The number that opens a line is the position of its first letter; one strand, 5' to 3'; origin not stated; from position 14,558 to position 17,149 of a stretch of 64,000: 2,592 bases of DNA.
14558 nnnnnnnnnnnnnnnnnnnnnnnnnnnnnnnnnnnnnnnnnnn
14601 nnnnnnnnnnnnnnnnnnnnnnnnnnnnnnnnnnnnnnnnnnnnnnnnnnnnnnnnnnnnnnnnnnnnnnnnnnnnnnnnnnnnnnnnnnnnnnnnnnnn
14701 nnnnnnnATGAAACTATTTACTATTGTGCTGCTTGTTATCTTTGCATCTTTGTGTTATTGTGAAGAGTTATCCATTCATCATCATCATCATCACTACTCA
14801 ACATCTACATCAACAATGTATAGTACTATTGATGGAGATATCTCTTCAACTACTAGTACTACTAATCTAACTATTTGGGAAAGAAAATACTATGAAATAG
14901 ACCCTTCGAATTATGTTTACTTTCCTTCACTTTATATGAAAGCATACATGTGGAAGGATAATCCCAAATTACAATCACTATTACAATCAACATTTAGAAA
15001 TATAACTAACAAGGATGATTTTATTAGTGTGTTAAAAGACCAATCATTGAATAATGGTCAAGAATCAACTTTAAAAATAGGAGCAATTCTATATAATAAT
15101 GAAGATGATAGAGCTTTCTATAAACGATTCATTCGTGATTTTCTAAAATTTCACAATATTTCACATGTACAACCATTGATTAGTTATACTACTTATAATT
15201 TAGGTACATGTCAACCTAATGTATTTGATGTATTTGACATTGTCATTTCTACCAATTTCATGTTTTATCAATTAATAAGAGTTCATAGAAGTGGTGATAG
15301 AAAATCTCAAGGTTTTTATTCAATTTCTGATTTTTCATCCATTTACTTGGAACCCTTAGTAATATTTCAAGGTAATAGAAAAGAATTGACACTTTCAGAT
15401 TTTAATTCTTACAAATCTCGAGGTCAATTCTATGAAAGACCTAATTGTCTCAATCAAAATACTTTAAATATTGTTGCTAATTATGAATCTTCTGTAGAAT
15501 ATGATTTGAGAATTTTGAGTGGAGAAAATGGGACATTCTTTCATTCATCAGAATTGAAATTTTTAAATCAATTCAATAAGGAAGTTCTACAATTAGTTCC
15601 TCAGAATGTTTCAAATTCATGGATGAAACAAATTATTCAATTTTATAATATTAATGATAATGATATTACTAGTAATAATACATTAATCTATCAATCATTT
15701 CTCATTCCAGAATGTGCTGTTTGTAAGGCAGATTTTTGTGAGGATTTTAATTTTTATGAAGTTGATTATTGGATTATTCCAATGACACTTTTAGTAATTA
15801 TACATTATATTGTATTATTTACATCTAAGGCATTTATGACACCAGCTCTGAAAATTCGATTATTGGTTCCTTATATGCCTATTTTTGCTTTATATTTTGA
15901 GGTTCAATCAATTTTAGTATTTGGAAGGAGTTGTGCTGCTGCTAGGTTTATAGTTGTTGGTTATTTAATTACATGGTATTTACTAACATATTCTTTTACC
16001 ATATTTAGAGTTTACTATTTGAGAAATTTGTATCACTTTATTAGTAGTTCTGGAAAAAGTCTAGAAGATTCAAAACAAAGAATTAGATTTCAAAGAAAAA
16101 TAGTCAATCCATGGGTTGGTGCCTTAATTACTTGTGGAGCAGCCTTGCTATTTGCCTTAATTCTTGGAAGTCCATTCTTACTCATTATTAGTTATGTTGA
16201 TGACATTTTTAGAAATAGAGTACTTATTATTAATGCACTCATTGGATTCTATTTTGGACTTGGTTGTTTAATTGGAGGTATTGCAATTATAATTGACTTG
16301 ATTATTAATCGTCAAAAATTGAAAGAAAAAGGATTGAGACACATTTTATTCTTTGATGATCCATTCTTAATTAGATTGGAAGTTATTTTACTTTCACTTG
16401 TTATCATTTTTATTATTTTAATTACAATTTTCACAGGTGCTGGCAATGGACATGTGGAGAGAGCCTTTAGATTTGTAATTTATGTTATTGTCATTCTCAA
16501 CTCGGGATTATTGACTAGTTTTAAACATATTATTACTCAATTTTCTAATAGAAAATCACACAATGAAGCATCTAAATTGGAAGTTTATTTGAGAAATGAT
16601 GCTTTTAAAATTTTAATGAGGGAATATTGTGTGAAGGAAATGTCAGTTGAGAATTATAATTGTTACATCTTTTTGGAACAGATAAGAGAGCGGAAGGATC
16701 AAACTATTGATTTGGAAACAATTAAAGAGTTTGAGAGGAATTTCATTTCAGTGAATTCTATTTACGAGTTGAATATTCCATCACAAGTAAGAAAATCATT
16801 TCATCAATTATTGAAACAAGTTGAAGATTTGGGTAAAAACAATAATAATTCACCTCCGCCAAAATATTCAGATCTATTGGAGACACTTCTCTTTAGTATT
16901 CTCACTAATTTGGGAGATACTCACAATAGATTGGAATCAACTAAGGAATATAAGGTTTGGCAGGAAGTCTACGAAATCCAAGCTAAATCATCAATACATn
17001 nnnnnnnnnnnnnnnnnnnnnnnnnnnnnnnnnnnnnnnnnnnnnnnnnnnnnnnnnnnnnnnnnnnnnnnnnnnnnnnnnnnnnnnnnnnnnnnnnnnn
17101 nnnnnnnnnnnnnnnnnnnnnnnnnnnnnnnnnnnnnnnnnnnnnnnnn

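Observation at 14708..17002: Single-polypeptide 7TM receptor fused to an RGS domain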

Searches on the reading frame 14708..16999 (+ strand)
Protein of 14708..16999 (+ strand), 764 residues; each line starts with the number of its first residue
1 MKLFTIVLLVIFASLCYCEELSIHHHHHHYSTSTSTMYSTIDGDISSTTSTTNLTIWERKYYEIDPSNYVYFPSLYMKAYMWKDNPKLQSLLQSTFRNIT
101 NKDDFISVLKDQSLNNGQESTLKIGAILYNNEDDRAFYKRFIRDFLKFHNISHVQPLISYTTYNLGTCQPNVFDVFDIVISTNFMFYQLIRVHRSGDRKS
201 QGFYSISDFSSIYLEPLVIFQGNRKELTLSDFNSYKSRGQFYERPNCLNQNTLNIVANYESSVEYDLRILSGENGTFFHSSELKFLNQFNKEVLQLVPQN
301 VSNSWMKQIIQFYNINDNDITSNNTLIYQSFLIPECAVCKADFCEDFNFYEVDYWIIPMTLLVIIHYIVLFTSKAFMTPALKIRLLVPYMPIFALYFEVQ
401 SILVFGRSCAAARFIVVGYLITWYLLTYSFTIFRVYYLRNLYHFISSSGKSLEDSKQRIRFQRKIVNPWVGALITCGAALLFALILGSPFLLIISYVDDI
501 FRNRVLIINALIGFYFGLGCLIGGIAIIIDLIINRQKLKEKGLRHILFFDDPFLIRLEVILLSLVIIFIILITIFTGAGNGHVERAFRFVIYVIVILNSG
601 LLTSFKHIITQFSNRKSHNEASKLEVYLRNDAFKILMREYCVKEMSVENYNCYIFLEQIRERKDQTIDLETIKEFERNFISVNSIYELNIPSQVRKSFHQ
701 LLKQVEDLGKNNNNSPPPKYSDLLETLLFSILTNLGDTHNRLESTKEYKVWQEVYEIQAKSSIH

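Call 3: search_protein_families(library=pfam, proteins=[window:14708-16999:+], max_evalue=1)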
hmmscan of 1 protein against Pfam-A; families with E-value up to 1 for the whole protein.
window:14708-16999:+ (764 aa): 1 family
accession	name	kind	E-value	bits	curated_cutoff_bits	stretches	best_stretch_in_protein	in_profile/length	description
PF00615.24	RGS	-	0.014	16.2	23.9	1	628-709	6-83/117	Regulator of G protein signaling domain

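Call 6: find_homologous_proteins(query=window:14708-16999:+)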
Query window:14708-16999:+ (764 aa): 3 proteins with E <= 0.001 among 8000 candidates.
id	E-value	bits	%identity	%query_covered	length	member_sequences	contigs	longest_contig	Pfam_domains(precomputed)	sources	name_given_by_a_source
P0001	0.0e+0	1634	100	95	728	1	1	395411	-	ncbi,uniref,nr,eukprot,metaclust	ncbi:predicted protein [Naegleria gruberi]|uniref:Predicted protein n=1 Tax=Naegleria gruberi TaxID=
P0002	7.1e-193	661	49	93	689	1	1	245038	-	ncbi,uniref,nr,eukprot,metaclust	ncbi:predicted protein [Naegleria gruberi]|uniref:Predicted protein n=1 Tax=Naegleria gruberi TaxID=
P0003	1.2e-189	650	47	93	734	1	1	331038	-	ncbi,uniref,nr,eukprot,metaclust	ncbi:predicted protein [Naegleria gruberi]|uniref:Predicted protein n=1 Tax=Naegleria gruberi TaxID=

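Call 10: search_protein_families(library=pfam, proteins=[P0002, P0003], max_evalue=1)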
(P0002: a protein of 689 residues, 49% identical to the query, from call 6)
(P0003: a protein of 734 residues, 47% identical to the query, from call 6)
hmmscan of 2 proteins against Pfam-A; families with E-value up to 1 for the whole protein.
P0002 (689 aa): 1 family
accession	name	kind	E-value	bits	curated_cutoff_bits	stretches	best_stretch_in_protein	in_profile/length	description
PF00615.24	RGS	-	0.0017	19.2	23.9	1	539-621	6-86/117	Regulator of G protein signaling domain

P0003 (734 aa): 3 families
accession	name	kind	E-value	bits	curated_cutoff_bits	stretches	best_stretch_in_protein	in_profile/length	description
PF01731.26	Arylesterase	-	0.052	14.2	21.3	1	349-386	23-60/86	Arylesterase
PF21095.3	CarD_C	-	0.07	13.6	23.1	1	552-597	28-73/87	CarD, C-terminal domain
PF00615.24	RGS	-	0.58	11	23.9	1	585-665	8-86/117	Regulator of G protein signaling domain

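Call 11: search_solved_structures(query=A1, max_evalue=1, show_alignments=2)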
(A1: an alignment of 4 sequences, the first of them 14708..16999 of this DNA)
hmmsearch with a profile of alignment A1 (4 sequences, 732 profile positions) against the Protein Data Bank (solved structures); distinct sequences matched with E-value up to 1: 8.
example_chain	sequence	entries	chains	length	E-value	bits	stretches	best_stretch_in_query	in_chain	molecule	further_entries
6am3_X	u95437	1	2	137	0.0068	18.1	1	578-653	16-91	Regulator of G-protein signaling 17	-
1zv4_X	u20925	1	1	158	0.008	17.9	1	577-653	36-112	Regulator of G-protein signaling 17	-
9sx3_A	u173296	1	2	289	0.19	13.3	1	26-121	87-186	Heat shock protein 90-5, chloroplastic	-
1cmz_A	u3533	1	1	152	0.4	12.3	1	583-657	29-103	PROTEIN (GAIP (G-ALPHA INTERACTING) PROTEIN)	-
9swt_A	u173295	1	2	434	0.45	12.1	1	27-121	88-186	Heat shock protein 90-5, chloroplastic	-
2oj4_A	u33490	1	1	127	0.49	12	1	595-660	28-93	Regulator of G-protein signaling 3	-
2i59_A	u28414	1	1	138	0.7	11.5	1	578-649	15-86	Regulator of G-protein signaling 10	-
2dlr_A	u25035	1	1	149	0.9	11.1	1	582-649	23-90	Regulator of G-protein signaling 10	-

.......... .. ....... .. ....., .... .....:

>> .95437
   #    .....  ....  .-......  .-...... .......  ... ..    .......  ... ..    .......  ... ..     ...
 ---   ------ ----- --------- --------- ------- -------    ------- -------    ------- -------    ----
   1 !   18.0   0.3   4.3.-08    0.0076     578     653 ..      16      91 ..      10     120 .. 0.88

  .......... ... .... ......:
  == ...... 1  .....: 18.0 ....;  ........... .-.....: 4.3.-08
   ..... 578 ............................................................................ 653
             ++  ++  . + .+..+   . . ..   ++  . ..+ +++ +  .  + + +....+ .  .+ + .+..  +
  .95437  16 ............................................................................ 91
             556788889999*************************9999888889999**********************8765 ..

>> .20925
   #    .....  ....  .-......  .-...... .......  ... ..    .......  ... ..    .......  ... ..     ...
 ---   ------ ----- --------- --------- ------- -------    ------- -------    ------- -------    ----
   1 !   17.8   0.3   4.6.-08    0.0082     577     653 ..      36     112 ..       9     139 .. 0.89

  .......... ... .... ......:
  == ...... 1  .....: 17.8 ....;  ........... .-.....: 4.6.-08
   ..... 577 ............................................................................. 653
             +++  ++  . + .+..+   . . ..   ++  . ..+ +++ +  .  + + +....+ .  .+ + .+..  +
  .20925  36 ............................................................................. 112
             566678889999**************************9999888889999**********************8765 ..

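Call 26: search_protein_representatives(alignment_id=A1)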
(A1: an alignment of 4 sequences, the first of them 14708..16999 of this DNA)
Query: 4 sequences, 732 profile positions. Proteins with E-value up to 0.001 (for the whole library): 179; up to 1e-10: 93; up to 1e-30: 45. The best 150 are listed.
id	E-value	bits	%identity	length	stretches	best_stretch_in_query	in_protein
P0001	0.0e+00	1342.4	-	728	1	17-732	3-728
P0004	4.0e-146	504.9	-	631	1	88-729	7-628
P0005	1.2e-110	387.6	-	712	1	34-731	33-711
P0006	4.1e-108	379.3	-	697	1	31-730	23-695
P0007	2.2e-95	337.2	-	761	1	4-728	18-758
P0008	9.8e-89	315.2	-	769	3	294-731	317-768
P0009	1.8e-87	311.0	-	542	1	25-536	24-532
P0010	2.7e-75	270.7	-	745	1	44-732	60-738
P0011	4.0e-75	270.2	-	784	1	48-731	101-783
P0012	7.3e-70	252.8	-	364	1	381-731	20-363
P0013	1.8e-67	244.9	-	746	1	40-728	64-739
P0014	2.9e-66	240.9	-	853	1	28-731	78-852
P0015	8.0e-66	239.4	-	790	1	106-727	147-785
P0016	3.8e-64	233.9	-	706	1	37-729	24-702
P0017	1.9e-62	228.3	-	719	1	99-729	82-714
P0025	7.9e-47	176.6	-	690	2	102-658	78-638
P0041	7.0e-34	133.8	-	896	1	304-731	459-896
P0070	1.2e-20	90.1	-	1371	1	279-656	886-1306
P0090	9.0e-13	64.0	-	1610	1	532-717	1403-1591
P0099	3.3e-10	55.6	-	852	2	571-717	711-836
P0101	7.5e-10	54.4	-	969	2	209-615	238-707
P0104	1.6e-09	53.3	-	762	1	226-555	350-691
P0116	5.2e-08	48.3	-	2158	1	501-727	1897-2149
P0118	6.1e-08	48.1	-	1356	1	33-655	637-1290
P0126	2.4e-07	46.1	-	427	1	318-672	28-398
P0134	8.2e-07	44.3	-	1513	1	368-725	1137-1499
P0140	2.1e-06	43.0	-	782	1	383-660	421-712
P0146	1.7e-05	40.0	-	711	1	377-655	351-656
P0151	2.6e-05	39.4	-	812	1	312-543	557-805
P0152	2.6e-05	39.3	-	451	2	316-617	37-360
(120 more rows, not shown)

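Call 30: search_protein_families(library=pfam, alignment_id=A2, max_evalue=0.01)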
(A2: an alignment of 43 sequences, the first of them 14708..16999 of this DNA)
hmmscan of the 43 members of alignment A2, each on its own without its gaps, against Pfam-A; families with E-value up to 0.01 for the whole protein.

A. member 1, window:14708-16999:+ (764 aa): 0 families

B. families by the number of members that match (of 43 scanned): 2 families
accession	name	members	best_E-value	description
PF00615.24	RGS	33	2.1e-09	Regulator of G protein signaling domain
PF13493.11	DUF4118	1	0.0054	Domain of unknown function (DUF4118)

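Call 31: search_solved_structures(query=A2, max_evalue=0.01, show_alignments=1)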
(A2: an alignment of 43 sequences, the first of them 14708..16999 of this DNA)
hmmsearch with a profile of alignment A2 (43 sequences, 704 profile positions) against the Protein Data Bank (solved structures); distinct sequences matched with E-value up to 0.01: 31.
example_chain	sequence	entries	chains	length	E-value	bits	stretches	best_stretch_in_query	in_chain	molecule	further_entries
6am3_X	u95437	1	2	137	4.8e-09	38.6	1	561-639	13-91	Regulator of G-protein signaling 17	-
1zv4_X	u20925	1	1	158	1.1e-08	37.5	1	560-639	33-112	Regulator of G-protein signaling 17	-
4igu_A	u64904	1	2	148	3.4e-07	32.5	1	562-642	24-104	CG5036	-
2dlr_A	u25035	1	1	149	1.3e-06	30.5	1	562-637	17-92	Regulator of G-protein signaling 10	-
2dlv_A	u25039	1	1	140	2e-06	29.9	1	562-652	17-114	Regulator of G-protein signaling 18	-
2bv1_A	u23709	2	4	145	2.3e-06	29.7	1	560-644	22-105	REGULATOR OF G-PROTEIN SIGNALLING 1 | Regulator of G-protein signaling 1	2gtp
2i59_A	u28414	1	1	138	2.4e-06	29.7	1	561-637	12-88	Regulator of G-protein signaling 10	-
2ihb_B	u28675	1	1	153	3.3e-06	29.2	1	560-637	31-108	Regulator of G-protein signalling 10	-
2jm5_A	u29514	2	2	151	3.3e-06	29.2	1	562-652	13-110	Regulator of G-protein signaling 18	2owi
2v4z_B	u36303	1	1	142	6.1e-06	28.3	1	576-651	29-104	REGULATOR OF G-PROTEIN SIGNALING 2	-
2crp_A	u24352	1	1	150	6.4e-06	28.3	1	560-639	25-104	Regulator of G-protein signaling 5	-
1cmz_A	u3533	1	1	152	6.5e-06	28.2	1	561-645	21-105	PROTEIN (GAIP (G-ALPHA INTERACTING) PROTEIN)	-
5do9_B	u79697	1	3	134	7.3e-06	28.1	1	560-644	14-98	Regulator of G-protein signaling 8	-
3c7k_B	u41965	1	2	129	7.4e-06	28.1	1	565-651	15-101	Regulator of G-protein signaling 16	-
2ihd_A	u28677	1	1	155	7.6e-06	28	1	553-644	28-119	Regulator of G-protein signaling 8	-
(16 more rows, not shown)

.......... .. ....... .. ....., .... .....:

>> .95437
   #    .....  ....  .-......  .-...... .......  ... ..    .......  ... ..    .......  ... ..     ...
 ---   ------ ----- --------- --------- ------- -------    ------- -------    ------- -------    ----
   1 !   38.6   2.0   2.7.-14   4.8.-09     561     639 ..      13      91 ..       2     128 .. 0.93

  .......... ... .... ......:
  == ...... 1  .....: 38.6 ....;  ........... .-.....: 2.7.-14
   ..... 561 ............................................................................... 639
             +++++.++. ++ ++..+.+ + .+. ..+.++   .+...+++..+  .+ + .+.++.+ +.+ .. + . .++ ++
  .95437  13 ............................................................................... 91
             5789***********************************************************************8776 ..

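Call 32: find_homologous_proteins(query=A2, max_evalue=0.00001)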
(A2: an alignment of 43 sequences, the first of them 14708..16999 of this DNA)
Query A2 (43 sequences) (764 aa, profile of the alignment): 3 proteins with E <= 0.00001 among 8000 candidates.
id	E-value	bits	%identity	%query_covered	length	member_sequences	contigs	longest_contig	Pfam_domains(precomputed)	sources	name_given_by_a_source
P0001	1.1e-195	670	100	95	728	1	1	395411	-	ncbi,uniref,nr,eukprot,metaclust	ncbi:predicted protein [Naegleria gruberi]|uniref:Predicted protein n=1 Tax=Naegleria gruberi TaxID=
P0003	1.7e-180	620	47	93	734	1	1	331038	-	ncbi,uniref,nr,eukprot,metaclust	ncbi:predicted protein [Naegleria gruberi]|uniref:Predicted protein n=1 Tax=Naegleria gruberi TaxID=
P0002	6.6e-180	618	49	93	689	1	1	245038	-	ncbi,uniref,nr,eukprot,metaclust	ncbi:predicted protein [Naegleria gruberi]|uniref:Predicted protein n=1 Tax=Naegleria gruberi TaxID=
